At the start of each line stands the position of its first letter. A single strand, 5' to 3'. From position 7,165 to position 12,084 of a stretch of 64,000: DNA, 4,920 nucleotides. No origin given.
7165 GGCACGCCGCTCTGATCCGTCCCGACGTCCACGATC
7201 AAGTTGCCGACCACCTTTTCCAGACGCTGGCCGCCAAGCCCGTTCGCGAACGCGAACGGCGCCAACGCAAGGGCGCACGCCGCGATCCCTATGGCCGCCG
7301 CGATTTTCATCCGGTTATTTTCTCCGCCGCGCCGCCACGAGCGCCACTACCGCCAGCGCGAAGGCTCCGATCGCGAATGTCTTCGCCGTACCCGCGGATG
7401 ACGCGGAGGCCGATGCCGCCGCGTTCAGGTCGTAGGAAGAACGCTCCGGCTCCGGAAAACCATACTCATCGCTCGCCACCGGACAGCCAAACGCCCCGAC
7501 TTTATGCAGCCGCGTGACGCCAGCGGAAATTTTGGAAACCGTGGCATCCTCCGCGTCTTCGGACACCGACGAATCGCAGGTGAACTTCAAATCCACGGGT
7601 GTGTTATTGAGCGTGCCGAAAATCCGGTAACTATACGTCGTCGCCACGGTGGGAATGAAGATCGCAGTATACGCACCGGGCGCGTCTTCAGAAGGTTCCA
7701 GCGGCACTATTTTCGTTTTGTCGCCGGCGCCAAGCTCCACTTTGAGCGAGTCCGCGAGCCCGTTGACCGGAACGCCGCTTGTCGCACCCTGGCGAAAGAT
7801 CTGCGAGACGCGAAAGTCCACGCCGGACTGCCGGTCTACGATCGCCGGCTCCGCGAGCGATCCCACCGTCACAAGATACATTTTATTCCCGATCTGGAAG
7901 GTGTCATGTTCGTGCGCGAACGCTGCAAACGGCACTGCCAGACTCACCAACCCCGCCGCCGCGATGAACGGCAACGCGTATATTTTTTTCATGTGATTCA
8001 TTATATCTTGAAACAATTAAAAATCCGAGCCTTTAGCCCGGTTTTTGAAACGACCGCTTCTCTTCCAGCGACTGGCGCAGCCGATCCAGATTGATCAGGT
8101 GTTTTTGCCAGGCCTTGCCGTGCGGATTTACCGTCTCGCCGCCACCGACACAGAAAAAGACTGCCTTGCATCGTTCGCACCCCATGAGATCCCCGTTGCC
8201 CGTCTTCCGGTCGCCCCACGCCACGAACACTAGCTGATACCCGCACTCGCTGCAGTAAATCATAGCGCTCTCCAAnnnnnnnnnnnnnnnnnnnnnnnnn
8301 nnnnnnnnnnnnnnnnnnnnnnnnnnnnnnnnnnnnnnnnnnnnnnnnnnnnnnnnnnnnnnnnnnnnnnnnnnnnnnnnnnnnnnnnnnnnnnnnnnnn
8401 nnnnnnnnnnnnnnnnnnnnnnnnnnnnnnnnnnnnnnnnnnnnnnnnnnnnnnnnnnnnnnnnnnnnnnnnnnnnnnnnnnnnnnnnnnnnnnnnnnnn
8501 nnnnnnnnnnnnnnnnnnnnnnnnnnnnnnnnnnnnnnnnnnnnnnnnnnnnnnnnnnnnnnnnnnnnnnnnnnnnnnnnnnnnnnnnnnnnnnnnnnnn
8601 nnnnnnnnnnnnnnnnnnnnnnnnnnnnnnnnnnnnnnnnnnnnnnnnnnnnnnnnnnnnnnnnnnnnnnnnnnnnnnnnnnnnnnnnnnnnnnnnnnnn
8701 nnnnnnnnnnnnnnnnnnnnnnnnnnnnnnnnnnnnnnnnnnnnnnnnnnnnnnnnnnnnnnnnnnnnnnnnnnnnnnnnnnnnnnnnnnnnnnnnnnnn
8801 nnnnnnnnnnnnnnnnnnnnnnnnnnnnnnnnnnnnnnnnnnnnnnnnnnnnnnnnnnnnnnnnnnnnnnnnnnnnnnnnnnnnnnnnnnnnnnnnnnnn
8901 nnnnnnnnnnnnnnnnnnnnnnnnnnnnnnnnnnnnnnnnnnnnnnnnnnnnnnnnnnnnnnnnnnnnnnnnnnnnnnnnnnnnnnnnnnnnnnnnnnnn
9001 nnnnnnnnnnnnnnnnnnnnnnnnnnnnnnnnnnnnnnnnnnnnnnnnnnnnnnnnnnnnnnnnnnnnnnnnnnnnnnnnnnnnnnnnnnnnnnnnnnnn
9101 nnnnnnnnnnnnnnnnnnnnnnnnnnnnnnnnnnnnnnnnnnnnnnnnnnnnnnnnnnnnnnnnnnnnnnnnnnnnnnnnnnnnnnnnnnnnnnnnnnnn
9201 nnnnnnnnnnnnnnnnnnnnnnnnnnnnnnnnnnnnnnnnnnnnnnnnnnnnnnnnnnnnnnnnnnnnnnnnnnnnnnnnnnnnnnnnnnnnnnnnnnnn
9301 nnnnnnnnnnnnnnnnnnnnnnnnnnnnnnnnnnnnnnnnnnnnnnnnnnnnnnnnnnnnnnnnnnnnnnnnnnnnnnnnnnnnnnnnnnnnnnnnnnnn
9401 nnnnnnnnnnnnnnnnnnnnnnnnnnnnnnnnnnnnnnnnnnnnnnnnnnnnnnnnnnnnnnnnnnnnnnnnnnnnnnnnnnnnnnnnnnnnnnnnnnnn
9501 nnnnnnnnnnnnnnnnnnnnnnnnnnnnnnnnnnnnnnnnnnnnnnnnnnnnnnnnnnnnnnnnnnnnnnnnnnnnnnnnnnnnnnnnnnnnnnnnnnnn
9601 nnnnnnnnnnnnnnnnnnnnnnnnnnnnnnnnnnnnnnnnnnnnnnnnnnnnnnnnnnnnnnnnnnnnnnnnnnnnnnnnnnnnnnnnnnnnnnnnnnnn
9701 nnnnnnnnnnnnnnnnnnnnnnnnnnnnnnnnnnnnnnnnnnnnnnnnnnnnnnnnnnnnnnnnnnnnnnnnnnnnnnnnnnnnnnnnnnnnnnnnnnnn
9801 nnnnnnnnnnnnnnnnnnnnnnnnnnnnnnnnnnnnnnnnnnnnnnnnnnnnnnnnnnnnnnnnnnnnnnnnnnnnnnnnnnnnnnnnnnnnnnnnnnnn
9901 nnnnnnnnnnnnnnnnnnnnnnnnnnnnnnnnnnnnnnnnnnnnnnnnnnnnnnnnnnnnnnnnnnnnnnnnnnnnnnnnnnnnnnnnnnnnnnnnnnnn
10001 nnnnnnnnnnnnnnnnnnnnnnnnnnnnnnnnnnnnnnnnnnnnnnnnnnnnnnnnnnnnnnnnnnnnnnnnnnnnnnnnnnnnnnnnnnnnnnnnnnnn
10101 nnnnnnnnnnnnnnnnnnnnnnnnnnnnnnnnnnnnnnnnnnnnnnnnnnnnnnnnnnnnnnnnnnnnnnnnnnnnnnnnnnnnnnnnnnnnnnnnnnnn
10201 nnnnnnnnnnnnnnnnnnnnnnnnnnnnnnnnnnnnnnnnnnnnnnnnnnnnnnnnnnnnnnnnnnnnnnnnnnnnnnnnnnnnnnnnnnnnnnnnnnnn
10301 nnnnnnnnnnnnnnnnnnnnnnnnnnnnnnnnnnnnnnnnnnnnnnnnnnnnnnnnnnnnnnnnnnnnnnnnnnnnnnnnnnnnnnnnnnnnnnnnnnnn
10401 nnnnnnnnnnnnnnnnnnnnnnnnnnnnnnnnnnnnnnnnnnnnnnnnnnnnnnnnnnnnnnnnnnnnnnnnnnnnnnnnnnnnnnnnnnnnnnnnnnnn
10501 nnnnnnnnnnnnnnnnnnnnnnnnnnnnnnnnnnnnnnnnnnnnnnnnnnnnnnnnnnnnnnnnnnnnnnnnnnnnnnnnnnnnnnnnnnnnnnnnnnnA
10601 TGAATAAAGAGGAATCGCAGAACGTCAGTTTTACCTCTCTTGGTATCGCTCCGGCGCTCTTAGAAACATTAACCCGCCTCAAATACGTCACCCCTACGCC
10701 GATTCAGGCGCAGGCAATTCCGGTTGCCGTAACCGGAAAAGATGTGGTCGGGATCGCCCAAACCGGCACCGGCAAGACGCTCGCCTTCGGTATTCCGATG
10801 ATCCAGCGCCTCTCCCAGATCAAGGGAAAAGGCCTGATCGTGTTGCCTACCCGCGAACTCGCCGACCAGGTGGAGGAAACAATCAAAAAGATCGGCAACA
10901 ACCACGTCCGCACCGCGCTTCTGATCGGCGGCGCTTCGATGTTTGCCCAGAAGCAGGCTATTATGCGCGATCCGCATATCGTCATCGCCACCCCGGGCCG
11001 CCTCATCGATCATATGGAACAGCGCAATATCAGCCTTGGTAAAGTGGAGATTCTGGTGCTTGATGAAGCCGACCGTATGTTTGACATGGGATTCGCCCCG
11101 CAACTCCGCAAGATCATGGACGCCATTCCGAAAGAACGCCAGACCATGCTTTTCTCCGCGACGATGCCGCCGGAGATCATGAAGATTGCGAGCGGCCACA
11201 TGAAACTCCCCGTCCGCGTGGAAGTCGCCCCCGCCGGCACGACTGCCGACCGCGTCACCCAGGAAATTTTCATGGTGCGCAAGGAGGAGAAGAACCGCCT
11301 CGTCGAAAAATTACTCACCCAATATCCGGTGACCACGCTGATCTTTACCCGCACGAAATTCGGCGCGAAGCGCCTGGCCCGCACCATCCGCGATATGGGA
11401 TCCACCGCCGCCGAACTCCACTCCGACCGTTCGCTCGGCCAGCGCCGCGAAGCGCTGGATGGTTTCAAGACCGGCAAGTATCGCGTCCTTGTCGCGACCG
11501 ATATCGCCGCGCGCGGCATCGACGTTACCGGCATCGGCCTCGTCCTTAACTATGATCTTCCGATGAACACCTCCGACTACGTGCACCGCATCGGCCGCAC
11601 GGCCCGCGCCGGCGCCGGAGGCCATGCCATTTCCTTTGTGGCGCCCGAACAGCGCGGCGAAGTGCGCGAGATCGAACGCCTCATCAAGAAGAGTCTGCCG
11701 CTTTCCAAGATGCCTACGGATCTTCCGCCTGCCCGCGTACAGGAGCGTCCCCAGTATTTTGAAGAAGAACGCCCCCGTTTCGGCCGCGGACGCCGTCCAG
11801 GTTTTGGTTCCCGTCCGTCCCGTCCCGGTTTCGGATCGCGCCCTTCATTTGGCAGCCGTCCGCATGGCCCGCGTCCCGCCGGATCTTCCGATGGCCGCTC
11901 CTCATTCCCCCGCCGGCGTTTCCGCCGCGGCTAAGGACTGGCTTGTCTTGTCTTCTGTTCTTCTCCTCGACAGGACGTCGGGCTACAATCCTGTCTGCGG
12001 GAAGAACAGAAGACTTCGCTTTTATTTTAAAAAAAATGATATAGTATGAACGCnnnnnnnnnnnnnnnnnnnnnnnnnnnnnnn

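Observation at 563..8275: YcnI/YcnJ-type copper importer operon hard-wired to a FIST-PAS-histidine-kinase and two stand-alone receivers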

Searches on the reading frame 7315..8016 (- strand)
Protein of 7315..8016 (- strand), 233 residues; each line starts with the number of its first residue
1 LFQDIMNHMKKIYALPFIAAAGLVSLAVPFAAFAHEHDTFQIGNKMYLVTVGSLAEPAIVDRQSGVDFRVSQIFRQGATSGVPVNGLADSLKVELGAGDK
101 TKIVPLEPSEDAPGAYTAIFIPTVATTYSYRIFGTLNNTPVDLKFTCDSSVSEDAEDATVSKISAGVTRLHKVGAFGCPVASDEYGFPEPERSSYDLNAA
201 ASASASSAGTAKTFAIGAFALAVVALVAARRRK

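Call 3: search_protein_families(library=pfam, proteins=[window:7315-8016:-], max_evalue=0.01)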
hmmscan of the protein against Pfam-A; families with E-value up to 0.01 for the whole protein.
window:7315-8016:- (233 aa): 0 families

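Call 4: search_protein_families(library=ncbifam, proteins=[window:7315-8016:-], max_evalue=0.01)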
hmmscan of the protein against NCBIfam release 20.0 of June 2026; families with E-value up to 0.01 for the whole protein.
window:7315-8016:- (233 aa): 0 families

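Call 5: search_protein_families(library=pfam, proteins=[window:7315-8016:-], max_evalue=10)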
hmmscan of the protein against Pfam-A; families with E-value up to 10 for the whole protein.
window:7315-8016:- (233 aa): 0 families

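Call 9: search_solved_structures(query=window:7315-8016:-, max_evalue=10, show_alignments=2)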
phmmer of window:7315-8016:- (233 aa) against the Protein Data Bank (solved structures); distinct sequences matched with E-value up to 10: 1.
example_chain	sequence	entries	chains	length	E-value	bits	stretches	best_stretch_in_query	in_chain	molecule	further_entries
8tz1_A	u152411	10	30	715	0.21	14.8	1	33-144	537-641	Sodium/nucleoside cotransporter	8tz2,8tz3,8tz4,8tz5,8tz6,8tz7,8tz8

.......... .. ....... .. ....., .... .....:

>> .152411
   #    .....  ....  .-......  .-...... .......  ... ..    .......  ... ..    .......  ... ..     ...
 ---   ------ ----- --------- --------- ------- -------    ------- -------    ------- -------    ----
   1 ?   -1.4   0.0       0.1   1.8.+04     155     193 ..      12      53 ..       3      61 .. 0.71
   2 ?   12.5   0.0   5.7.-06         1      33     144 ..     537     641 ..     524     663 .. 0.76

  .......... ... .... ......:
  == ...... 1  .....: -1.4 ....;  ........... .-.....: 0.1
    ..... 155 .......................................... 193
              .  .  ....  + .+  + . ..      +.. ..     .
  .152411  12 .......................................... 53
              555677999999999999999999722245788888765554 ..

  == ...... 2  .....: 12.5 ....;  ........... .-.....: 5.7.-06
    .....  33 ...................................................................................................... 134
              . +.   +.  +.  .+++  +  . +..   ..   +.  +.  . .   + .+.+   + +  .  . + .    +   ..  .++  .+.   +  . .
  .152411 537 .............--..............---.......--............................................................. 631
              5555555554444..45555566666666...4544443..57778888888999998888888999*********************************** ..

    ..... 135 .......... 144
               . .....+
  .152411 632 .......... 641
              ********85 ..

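Call 21: find_homologous_proteins(query=window:7315-8001:-, max_evalue=0.001)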
Query window:7315-8001:- (228 aa): 294 proteins with E <= 0.001 among 2970 candidates; the best 120 are listed.
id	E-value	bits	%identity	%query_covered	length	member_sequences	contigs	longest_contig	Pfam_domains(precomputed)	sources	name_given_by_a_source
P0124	8.2e-142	488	100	100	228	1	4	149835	-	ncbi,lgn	-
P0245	4.0e-62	228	54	88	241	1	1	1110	-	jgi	jgi:hypothetical protein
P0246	1.1e-60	223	55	86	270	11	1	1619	-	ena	-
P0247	1.2e-60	223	56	83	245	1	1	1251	-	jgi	-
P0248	1.2e-60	223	51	97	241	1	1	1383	-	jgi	jgi:hypothetical protein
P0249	5.4e-60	221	52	99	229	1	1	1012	-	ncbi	-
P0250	9.3e-60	220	52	95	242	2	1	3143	-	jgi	jgi:hypothetical protein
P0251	9.3e-60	220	56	83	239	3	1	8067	-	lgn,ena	-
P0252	1.2e-59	220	51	98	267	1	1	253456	-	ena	-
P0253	1.4e-59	220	53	98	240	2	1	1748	-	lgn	-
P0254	1.7e-59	219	54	87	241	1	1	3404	-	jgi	jgi:hypothetical protein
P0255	2.0e-59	219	53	90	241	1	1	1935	-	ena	-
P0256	2.3e-59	219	52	92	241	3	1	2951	-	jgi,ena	jgi:hypothetical protein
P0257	2.4e-59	219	56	83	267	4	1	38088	-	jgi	jgi:hypothetical protein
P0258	3.0e-59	218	54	87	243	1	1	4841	-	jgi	jgi:hypothetical protein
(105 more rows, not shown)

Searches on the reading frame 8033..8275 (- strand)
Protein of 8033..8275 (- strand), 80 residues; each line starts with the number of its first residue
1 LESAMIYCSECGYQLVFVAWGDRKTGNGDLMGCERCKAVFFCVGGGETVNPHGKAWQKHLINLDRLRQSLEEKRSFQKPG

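Call 3: search_protein_families(library=pfam, proteins=[window:8033-8275:-], max_evalue=0.01)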
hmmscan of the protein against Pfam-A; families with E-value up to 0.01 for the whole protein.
window:8033-8275:- (80 aa): 0 families

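Call 4: search_protein_families(library=ncbifam, proteins=[window:8033-8275:-], max_evalue=0.01)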
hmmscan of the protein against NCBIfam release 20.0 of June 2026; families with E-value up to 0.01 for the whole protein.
window:8033-8275:- (80 aa): 0 families

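Call 5: search_protein_families(library=pfam, proteins=[window:8033-8275:-], max_evalue=10)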
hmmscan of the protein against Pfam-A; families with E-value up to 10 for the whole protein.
window:8033-8275:- (80 aa): 6 families
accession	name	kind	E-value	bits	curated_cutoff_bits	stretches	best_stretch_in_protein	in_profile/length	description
PF08274.17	Zn_Ribbon_YjdM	-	0.012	16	30.8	1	4-14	18-28/30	PhnA Zinc-Ribbon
PF20120.5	DUF6510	-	0.031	14.6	26.4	1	3-42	24-63/86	Family of unknown function (DUF6510)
PF10263.15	SprT-like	-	0.039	14.2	25.6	1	35-72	69-104/108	SprT-like family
PF00628.35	PHD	-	0.042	14.3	24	1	25-48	8-33/47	PHD-finger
PF13408.12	Zn_ribbon_recom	-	0.17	12.7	25.3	1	4-33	4-29/58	Recombinase zinc beta ribbon domain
PF01753.24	zf-MYND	-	1.9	9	22.7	1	8-42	1-23/39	MYND finger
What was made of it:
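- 8033..8263 (-): 76-aa orphan protein with two CxxC pairs (putative zinc ribbon) and a GGAG Shine-Dalgarno (ribosome-binding) motif. Not part of the conserved cluster. Only sub-threshold Pfam zinc-ribbon hits (call 5).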

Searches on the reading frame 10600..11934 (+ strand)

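Call 26: search_protein_families(library=pfam, proteins=[window:10600-11934:+], max_evalue=0.001)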
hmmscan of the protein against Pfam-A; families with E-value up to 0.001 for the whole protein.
window:10600-11934:+ (444 aa): 3 families
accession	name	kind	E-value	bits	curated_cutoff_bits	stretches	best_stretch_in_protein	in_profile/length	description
PF00270.35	DEAD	-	2.4e-51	174.2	26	1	33-195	1-166/167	DEAD/DEAH box helicase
PF00271.37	Helicase_C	-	2.1e-27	96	23.5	1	231-338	2-110/110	Helicase conserved C-terminal domain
PF04851.21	ResIII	-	1.2e-10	42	22.5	1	49-189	26-162/164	Type III restriction enzyme, res subunit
